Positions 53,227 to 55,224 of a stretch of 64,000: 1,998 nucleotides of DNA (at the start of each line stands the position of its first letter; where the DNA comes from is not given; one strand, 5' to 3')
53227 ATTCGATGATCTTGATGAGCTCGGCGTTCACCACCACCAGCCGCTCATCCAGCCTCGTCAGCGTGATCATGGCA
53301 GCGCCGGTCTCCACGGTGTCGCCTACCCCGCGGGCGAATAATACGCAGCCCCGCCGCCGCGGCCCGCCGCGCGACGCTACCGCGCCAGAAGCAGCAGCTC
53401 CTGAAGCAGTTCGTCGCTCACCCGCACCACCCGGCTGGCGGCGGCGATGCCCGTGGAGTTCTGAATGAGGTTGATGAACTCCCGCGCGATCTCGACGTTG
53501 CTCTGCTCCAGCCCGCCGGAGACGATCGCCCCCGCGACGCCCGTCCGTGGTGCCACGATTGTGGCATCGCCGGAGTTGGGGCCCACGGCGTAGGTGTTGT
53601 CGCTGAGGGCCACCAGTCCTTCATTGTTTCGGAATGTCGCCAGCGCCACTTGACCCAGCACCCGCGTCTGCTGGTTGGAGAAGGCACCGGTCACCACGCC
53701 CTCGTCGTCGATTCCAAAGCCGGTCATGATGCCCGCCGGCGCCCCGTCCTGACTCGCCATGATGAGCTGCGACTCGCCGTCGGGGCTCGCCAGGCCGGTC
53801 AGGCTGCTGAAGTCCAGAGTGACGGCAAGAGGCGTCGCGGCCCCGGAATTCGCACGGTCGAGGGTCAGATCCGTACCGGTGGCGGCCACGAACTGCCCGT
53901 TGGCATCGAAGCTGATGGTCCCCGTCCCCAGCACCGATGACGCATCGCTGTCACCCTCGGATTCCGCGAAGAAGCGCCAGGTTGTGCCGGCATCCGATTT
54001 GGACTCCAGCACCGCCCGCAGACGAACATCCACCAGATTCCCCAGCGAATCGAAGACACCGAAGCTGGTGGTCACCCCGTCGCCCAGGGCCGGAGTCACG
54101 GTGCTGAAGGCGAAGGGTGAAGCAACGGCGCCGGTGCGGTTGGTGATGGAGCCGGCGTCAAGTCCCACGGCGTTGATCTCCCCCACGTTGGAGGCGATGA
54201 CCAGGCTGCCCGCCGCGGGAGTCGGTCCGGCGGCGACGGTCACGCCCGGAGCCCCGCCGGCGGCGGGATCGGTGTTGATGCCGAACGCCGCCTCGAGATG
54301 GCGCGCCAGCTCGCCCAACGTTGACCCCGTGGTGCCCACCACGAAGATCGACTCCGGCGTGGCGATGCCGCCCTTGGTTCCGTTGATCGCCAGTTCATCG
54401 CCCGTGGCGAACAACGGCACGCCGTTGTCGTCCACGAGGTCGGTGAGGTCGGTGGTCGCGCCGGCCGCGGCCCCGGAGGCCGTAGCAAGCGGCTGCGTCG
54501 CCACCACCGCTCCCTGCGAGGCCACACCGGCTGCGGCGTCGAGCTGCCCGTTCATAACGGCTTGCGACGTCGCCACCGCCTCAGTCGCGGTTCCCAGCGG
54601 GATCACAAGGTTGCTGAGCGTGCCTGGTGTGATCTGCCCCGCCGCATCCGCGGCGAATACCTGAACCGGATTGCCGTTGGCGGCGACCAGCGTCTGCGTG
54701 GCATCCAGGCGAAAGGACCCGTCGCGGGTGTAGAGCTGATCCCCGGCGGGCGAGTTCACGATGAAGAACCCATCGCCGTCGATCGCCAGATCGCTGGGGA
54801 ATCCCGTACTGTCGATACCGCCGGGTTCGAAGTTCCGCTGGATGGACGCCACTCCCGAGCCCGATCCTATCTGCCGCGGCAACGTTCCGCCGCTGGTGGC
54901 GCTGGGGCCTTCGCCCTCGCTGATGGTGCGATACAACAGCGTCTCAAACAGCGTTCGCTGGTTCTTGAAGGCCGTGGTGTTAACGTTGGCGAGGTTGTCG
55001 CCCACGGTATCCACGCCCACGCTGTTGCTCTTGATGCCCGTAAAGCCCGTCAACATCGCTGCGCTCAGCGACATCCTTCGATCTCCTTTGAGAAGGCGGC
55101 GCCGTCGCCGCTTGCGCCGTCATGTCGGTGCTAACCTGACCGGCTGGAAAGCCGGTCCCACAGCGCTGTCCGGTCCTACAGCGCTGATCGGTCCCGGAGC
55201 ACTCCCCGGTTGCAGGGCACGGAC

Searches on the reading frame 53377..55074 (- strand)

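Call 10: search_protein_families(library=pfam, proteins=[window:53377-55074:-], max_evalue=0.01)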
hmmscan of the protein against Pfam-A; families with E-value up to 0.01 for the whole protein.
window:53377-55074:- (565 aa): 4 families
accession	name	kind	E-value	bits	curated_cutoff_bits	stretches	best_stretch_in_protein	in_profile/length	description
PF22692.1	LlgE_F_G_D1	-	3.2e-16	59.7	27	1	97-159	1-48/64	Flagellar hook protein FlgE/F/G D1 domain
PF07559.19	FlgE_D2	-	1.4e-09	39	22.7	1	334-444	22-141/142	Flagellar basal body protein FlaE D2 domain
PF06429.18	Flg_bbr_C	-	2.7e-08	33.7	23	1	519-561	2-44/46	Flagellar basal body rod FlgEFG protein C-terminal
PF00460.25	Flg_bb_rod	-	0.0014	19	20.7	1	7-37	1-31/31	Flagella basal body rod protein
